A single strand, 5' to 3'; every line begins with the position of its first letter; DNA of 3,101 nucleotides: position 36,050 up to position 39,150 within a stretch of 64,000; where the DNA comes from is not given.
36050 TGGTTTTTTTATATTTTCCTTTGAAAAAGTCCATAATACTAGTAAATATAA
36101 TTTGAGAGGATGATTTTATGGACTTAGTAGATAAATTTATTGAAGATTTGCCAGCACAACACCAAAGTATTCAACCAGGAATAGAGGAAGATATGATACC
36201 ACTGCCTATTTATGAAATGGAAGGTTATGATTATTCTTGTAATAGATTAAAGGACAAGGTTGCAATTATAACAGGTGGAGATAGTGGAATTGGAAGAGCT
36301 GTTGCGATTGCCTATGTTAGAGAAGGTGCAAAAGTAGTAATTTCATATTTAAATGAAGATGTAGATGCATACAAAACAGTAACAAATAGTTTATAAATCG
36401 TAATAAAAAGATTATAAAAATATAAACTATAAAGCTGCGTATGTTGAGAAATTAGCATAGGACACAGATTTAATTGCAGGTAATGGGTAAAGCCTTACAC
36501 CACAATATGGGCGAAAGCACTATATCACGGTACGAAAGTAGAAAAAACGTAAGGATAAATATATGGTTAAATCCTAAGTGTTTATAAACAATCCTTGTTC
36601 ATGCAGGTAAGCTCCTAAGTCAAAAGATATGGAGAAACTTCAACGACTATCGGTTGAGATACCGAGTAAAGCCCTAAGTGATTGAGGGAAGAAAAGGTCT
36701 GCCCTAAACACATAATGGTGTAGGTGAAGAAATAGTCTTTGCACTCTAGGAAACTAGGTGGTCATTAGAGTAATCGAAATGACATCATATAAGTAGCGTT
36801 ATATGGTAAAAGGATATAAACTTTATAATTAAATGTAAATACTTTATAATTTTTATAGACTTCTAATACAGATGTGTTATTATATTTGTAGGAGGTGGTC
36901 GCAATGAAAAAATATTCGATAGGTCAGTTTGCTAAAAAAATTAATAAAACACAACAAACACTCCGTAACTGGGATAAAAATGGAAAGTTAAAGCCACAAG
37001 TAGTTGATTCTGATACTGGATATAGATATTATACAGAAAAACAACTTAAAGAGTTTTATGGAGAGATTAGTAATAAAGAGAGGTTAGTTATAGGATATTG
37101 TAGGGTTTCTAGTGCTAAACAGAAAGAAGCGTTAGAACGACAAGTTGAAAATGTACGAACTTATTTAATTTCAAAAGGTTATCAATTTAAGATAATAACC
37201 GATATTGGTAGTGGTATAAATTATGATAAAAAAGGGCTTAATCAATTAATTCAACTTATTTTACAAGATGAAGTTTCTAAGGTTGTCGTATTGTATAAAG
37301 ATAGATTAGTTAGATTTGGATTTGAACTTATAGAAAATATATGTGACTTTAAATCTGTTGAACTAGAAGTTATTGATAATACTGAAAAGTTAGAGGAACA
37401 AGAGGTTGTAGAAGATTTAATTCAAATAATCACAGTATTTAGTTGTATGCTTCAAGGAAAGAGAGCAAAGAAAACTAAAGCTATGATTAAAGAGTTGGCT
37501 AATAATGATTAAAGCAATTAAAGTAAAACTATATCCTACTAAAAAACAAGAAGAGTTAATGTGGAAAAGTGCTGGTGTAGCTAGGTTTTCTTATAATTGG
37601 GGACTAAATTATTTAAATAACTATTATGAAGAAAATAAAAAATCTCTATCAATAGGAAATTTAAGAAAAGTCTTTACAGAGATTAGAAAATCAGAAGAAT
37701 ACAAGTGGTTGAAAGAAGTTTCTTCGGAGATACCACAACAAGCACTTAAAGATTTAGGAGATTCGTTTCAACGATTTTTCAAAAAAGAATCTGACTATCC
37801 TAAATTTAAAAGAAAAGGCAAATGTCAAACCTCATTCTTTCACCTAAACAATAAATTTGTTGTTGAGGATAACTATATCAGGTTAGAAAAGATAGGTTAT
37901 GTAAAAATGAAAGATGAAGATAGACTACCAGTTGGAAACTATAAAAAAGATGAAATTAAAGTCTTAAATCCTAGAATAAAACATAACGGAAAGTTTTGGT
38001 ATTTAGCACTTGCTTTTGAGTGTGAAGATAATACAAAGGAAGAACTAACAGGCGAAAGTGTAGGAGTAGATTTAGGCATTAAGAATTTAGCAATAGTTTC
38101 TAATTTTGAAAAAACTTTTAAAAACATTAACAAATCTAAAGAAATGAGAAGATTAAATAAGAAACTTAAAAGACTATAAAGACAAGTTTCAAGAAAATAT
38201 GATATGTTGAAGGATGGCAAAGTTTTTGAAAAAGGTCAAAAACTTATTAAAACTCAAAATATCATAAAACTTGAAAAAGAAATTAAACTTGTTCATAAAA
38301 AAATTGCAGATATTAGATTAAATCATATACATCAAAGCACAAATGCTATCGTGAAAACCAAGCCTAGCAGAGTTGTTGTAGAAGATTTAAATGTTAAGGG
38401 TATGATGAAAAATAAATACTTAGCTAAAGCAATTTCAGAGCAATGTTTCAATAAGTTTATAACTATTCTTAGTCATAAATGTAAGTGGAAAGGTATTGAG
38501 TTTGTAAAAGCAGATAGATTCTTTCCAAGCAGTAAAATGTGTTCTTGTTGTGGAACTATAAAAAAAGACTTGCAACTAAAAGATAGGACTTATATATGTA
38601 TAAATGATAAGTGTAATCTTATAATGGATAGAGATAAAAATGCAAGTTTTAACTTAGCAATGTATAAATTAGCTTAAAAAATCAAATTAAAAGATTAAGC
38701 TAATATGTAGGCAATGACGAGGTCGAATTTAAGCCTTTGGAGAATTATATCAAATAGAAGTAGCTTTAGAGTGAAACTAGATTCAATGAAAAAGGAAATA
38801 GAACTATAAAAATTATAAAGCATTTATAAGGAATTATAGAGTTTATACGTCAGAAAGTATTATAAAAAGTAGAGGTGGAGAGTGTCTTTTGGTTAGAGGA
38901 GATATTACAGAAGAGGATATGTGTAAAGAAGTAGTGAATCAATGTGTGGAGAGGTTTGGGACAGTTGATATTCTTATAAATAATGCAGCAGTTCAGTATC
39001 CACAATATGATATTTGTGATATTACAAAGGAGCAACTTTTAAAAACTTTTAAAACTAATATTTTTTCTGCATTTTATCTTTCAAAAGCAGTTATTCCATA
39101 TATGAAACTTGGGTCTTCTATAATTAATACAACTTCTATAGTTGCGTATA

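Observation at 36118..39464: IStron (group I ribozyme plus IS607-type tnpA/tnpB) splits an SDR gene; splicing is predicted to restore the reading frame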

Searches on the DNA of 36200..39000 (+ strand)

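Call 5: search_rna_families(source=window, start=36200, end=39000, threshold=evalue, max_evalue=10, show_alignments=4)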
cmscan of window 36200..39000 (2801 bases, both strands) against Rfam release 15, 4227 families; matches with E-value up to 10: 3.
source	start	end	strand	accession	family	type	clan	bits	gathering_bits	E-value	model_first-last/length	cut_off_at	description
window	38734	38797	+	RF03064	RAGATH-18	Gene; sRNA;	-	68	44.9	8.6e-13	1-71/71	no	RAGATH-18 RNA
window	38507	38589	+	RF02107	DLEU2_3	Gene; lncRNA;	-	20.4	60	7.5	1-76/76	no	Deleted in lymphocytic leukemia 2 conserved region 3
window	36572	36608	+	RF01637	ceN47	Gene; snRNA; snoRNA; CD-box;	-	14.5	35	7.4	1-155/155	no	Nematode snoRNA ceN47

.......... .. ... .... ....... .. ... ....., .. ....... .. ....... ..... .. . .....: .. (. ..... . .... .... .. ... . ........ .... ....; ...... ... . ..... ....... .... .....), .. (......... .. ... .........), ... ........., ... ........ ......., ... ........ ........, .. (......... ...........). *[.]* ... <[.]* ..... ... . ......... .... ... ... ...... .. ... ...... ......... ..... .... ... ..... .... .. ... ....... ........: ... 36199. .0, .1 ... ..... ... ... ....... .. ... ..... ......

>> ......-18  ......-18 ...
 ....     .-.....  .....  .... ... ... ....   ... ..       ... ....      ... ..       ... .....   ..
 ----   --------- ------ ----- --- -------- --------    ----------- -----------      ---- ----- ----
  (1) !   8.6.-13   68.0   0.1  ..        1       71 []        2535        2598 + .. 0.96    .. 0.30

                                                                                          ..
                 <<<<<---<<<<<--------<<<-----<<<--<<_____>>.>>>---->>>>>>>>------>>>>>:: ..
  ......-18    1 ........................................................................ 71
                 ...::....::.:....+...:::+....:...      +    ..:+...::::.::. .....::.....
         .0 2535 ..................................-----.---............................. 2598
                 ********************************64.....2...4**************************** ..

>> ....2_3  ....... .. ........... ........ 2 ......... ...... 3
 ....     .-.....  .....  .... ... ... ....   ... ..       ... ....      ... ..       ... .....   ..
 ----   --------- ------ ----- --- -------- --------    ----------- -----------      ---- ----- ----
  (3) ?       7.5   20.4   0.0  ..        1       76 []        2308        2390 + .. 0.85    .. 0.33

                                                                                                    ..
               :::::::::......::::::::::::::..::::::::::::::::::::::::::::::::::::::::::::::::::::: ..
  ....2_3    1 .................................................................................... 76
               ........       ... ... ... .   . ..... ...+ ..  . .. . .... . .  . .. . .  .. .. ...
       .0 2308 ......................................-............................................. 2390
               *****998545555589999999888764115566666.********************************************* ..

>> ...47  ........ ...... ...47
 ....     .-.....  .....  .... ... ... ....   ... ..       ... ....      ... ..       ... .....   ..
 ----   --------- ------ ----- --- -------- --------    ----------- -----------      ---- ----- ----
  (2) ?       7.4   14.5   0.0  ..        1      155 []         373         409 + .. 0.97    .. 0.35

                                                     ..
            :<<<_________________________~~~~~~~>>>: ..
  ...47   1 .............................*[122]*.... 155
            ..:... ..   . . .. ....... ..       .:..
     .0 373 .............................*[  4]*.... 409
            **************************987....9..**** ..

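Call 21: search_dna_similar(query=window:36360-36900:+, collection=phages, mode=distant, max_evalue=0.001)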
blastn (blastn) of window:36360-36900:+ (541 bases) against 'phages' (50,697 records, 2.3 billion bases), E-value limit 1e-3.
Records with a match: 116; places in all: 166; records where one place covers at least 80% of the query: 0.
Best place of each record, by identity: 90-95% 5; 80-90% 10; 60-80% 101.
By first word of the organism name: Staphylococcus 87; Enterococcus 17; Pseudomonas 5; Clostridium 3; Silviavirus 1; Bacteriophage 1; Clostridioides 1; Alicyclobacillus 1.
By host as written in the record: Staphylococcus aureus 24; - 9; Staphylococcus sp. 7; Staphylococcus epidermidis F12 6; Staphylococcus epidermidis 5; Enterococcus faecalis 5; Staphylococcus carnosus TM300 5; Staphylococcus aureus ATCC 25923 4; and 36 more.
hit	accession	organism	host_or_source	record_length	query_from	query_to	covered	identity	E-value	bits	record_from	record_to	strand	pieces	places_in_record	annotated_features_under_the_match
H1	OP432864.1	Staphylococcus phage SapYZU04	Staphylococcus aureus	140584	172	387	40%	71.5%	3e-11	75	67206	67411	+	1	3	none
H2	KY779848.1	Staphylococcus phage qdsa001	Staphylococcus aureus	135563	172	387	40%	71.5%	3e-11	75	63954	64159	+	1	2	hypothetical protein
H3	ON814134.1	Staphylococcus phage vB_SauM-V1SA19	Staphylococcus aureus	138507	172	387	40%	71.5%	3e-11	75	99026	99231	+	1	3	hypothetical protein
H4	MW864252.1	Staphylococcus phage SAPYZU_15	Staphylococcus aureus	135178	172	387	40%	71.5%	3e-11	75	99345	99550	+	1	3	none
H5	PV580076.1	Staphylococcus phage SAP_01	Staphylococcus aureus KCTC 1621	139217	172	387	40%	71.5%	3e-11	75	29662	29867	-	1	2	none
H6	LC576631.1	Staphylococcus phage vB_SauH_DELF3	Staphylococcus aureus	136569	172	387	40%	70.9%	3e-10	72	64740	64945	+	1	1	none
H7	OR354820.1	Staphylococcus phage Alsa_1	Staphylococcus sp.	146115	173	336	30%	76.8%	1e-21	109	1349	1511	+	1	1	hypothetical protein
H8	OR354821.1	Staphylococcus phage Alsa_2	Staphylococcus sp.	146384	173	336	30%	76.8%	1e-21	109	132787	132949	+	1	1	hypothetical protein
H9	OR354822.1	Staphylococcus phage Alsa_3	Staphylococcus sp.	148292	173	336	30%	76.8%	1e-21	109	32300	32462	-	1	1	hypothetical protein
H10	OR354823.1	Staphylococcus phage Alsa_4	Staphylococcus sp.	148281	173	336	30%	76.8%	1e-21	109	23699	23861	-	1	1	hypothetical protein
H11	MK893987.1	Staphylococcus phage PMBT8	Staphylococcus hyicus 07/02 4A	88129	172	336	30%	75.1%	3e-16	92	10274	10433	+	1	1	none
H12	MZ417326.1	Staphylococcus phage PG-2021_27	Staphylococcus aureus Twort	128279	173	336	30%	75.6%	7e-19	100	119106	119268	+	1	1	record has no annotation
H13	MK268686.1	Enterococcus phage vB_EfaH_EF1TV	Enterococcus faecalis 1/1112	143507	170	336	31%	72.8%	9e-11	74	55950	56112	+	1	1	none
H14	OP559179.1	Enterococcus phage vB_Efa29212_3e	Enterococcus sp.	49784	170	336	31%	72.8%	9e-11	74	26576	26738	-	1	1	none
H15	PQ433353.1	Enterococcus phage vB_EfeBG-143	Enterococcus faecalis 95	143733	170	336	31%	72.8%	9e-11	74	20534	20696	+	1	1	none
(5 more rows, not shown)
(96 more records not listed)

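Call 22: search_dna_similar(query=window:36360-36900:+, collection=plasmids, mode=distant, max_evalue=0.001)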
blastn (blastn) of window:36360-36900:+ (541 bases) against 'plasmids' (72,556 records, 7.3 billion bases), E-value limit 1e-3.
Records with a match: 12; places in all: 15; records where one place covers at least 80% of the query: 0.
Best place of each record, by identity: 80-90% 4; 60-80% 8.
By first word of the organism name: Clostridium 8; Clostridioides 3; Priestia 1.
By predicted mobility (MOB-suite, as given by PLSDB): non-mobilizable 12.
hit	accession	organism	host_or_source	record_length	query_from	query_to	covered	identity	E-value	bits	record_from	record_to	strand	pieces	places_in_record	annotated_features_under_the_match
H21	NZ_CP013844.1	Clostridium botulinum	Microbial isolate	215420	79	473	49%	74.3%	7e-12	133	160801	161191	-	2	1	none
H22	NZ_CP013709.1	Clostridium botulinum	Microbial isolate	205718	79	473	49%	74.3%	7e-12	133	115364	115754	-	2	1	none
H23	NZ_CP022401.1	Clostridium botulinum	soil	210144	79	473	49%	74.3%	7e-12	133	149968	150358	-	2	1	none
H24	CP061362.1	Clostridioides sp. ES-W-0016-02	water,pond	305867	172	291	22%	73.8%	2e-6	61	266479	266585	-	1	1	none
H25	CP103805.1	Clostridioides difficile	Soil,soil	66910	172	291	22%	70.6%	3e-4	54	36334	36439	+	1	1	none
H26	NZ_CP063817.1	Clostridium botulinum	Mink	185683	244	336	17%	75.0%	2e-5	57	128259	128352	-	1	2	none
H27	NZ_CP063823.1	Clostridium botulinum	Ham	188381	244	336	17%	75.0%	2e-5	57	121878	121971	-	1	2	none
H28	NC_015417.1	Clostridium botulinum BKT015925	-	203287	244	336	17%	74.0%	1e-3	53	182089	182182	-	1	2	none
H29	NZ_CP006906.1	Clostridium baratii str. Sullivan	Isolate microbial culture,Stool (adult)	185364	172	228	11%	81.7%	3e-4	54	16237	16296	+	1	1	none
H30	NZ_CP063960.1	Clostridium botulinum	Bovine,feces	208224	172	228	11%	81.7%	1e-3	53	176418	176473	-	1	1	none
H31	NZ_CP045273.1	Priestia megaterium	pure culture,Paper surface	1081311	250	293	8%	88.6%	2e-5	58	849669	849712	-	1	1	none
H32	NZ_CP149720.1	Clostridioides difficile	-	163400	456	499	8%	86.4%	3e-4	54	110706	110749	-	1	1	none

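Call 23: get_annotated_region(hit=H21, flank=3000)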
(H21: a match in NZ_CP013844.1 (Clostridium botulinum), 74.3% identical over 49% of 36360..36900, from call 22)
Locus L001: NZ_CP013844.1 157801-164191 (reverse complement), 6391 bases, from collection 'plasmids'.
description: Clostridium botulinum strain A634 plasmid pRSJ19_2, complete sequence
organism: Clostridium botulinum (NCBI taxid 1491)
taxonomy: Bacteria; Bacillota; Clostridia; Eubacteriales; Clostridiaceae; Clostridium; Clostridium botulinum
host: -; source: Microbial isolate; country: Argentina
typing (MOB-suite, as given by PLSDB): non-mobilizable
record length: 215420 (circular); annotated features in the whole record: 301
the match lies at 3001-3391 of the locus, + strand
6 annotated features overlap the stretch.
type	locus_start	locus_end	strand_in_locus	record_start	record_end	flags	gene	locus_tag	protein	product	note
CDS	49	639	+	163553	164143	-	-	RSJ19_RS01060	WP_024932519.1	hypothetical protein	-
CDS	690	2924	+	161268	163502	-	-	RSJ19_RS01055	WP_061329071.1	distal tail protein Dit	GO:0016032 - viral process [Evidence IEA]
CDS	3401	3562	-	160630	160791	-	-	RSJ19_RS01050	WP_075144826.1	ribbon-helix-helix domain-containing protein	-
CDS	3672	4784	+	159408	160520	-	-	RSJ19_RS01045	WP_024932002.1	RNA-guided endonuclease TnpB family protein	-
CDS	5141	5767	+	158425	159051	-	-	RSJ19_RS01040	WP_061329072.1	hypothetical protein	-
CDS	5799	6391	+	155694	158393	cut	-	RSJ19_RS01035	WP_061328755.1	phage tail protein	-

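Call 24: get_annotated_region(hit=H28, flank=3000)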
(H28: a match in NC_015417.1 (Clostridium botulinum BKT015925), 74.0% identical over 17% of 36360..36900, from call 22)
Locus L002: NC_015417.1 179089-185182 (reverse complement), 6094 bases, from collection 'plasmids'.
description: Clostridium botulinum BKT015925 plasmid p1BKT015925, complete sequence
organism: Clostridium botulinum BKT015925 (NCBI taxid 929506)
taxonomy: Bacteria; Bacillota; Clostridia; Eubacteriales; Clostridiaceae; Clostridium; Clostridium botulinum; Clostridium botulinum BKT015925
host: -; source: -; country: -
typing (MOB-suite, as given by PLSDB): non-mobilizable
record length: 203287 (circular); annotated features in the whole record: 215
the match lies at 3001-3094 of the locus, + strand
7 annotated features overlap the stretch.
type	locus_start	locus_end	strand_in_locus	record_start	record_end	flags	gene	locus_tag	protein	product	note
CDS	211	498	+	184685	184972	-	-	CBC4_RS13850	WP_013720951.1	HU family DNA-binding protein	GO:0030261 - chromosome condensation [Evidence IEA]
CDS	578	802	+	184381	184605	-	-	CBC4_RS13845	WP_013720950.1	hypothetical protein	-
CDS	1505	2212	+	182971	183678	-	-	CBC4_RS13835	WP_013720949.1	Rha family transcriptional regulator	-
CDS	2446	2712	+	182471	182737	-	-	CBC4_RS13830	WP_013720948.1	Rha family transcriptional regulator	-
CDS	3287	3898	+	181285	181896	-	-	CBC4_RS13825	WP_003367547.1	IS607 family transposase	-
CDS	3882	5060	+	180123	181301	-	-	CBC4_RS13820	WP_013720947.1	RNA-guided endonuclease TnpB family protein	-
CDS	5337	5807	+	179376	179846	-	-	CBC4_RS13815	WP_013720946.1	phage antirepressor Ant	-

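Call 25: get_annotated_region(hit=H7, flank=1000)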
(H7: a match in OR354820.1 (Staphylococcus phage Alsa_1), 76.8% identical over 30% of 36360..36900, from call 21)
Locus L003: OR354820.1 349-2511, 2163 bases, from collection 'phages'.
description: Staphylococcus phage Alsa_1, complete genome.
organism: Staphylococcus phage Alsa_1 (NCBI taxid 3076561)
taxonomy: Viruses; Duplodnaviria; Heunggongvirae; Uroviricota; Caudoviricetes; Herelleviridae; Twortvirinae
host: Staphylococcus sp.; source: -; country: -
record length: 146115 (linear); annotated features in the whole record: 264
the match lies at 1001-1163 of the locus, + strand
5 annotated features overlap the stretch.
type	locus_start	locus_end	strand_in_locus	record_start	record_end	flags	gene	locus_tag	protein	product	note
CDS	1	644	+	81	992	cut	-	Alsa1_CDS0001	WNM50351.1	hypothetical protein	-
CDS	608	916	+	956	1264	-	-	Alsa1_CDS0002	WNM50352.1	hypothetical protein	-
CDS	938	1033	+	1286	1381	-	-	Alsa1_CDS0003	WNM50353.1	hypothetical protein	-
CDS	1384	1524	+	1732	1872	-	-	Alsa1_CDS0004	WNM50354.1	hypothetical protein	-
CDS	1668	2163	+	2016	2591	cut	-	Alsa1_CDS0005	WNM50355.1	endolysin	-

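Call 26: search_rna_families(sources=[L001, L002, L003], threshold=evalue, max_evalue=0.1, show_alignments=3)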
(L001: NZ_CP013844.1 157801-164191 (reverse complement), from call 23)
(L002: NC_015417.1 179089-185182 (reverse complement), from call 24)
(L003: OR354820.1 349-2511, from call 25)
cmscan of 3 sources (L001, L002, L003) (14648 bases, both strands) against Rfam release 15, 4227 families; matches with E-value up to 0.1: 4.
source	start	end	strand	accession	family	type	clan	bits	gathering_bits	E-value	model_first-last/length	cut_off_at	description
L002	972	1043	+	RF00005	tRNA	Gene; tRNA;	CL00001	65.8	29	1e-12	1-71/71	no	tRNA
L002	5109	5170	+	RF03064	RAGATH-18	Gene; sRNA;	-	61.7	44.9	1.9e-10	1-71/71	no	RAGATH-18 RNA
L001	4829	4898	+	RF03064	RAGATH-18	Gene; sRNA;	-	59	44.9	9.3e-10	1-71/71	no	RAGATH-18 RNA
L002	838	928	+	RF00005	tRNA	Gene; tRNA;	CL00001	50.4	29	1.8e-08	1-71/71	no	tRNA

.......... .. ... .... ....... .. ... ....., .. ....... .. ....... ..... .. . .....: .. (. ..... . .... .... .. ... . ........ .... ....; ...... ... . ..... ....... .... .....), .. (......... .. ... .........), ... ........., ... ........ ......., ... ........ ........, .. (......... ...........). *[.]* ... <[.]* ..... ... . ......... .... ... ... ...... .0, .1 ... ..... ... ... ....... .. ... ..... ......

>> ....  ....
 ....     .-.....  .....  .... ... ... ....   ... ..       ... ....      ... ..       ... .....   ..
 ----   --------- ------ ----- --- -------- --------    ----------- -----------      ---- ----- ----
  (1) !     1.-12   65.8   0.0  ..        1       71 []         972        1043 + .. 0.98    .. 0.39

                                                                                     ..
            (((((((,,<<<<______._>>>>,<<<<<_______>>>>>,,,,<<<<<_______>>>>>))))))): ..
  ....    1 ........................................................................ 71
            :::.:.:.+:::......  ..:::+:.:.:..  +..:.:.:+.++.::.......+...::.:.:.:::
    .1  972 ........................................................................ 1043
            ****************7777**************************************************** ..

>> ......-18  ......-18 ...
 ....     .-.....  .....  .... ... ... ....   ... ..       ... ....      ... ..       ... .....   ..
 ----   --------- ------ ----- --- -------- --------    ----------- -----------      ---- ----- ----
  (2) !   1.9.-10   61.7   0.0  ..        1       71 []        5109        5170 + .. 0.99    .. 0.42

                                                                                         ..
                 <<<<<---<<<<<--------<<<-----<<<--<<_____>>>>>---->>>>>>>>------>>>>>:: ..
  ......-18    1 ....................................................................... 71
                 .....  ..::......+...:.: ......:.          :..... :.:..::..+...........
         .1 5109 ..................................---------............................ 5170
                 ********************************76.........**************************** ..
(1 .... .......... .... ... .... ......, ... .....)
